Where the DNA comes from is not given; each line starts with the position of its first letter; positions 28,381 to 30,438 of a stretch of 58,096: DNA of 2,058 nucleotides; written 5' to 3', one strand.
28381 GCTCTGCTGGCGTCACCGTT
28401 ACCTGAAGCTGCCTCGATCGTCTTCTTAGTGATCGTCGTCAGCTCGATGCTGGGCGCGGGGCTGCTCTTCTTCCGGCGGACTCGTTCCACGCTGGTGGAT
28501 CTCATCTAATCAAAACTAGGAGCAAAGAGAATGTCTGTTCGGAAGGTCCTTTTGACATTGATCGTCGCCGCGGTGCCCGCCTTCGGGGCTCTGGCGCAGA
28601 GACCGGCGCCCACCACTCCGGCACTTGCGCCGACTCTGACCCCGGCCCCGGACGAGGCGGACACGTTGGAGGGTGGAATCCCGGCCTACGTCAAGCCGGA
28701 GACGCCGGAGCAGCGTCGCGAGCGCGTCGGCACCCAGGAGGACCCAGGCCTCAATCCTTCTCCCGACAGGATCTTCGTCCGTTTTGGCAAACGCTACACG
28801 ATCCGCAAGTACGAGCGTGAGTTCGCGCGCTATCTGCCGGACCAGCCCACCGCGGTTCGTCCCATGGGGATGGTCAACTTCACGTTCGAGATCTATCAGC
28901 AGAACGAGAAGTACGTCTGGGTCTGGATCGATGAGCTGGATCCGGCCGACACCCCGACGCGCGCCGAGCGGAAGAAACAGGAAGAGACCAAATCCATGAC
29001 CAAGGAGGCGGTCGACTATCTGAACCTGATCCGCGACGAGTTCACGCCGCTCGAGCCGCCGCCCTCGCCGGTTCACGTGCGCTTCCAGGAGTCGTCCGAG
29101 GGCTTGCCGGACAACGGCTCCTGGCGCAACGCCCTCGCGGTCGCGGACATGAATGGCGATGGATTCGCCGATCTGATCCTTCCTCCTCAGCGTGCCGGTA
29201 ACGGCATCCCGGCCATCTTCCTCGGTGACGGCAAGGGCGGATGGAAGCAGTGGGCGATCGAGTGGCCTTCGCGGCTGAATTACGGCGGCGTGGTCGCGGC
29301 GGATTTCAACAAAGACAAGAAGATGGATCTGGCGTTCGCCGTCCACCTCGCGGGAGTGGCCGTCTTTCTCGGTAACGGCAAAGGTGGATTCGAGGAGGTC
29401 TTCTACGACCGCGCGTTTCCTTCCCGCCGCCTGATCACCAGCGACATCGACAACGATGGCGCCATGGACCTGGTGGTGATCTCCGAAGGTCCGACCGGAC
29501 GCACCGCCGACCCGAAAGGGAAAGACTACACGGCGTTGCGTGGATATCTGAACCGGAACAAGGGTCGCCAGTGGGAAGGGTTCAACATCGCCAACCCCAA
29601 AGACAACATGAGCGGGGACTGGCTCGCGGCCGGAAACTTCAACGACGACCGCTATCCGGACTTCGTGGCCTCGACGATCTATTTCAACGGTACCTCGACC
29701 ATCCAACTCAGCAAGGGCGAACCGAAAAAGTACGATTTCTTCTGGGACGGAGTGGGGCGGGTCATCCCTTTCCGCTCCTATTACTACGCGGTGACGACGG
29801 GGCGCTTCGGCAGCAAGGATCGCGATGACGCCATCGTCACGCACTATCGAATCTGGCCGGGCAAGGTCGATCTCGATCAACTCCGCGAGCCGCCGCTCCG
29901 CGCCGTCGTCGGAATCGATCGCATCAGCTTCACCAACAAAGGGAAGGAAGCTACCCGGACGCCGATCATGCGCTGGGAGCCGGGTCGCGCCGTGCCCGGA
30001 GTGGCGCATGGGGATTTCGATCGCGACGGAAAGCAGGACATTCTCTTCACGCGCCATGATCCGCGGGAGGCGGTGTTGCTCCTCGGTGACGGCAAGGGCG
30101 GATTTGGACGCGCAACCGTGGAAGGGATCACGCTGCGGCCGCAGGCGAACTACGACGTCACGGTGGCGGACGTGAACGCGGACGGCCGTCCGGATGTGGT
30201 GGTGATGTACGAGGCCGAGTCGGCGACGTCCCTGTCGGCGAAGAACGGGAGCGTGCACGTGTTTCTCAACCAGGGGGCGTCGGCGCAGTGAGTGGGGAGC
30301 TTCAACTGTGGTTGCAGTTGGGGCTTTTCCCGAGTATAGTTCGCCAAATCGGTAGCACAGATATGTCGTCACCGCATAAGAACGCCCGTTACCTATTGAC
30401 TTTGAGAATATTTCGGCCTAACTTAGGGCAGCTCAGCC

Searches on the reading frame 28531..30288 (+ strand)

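Call 23: search_protein_families(library=pfam, proteins=[window:28531-30288:+], max_evalue=0.001)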
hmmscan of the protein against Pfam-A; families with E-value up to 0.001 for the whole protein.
window:28531-30288:+ (586 aa): 3 families
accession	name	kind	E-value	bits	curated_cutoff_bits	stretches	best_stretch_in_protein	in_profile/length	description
PF13517.12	FG-GAP_3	-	4.8e-27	94.8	26.9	3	495-558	1-61/61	FG-GAP-like repeat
PF01839.29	FG-GAP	-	9.5e-20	70.5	22.1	2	540-578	2-37/37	FG-GAP repeat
PF16743.10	PliI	-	0.00019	21.6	27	0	542-562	61-81/123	Periplasmic lysozyme inhibitor of I-type lysozyme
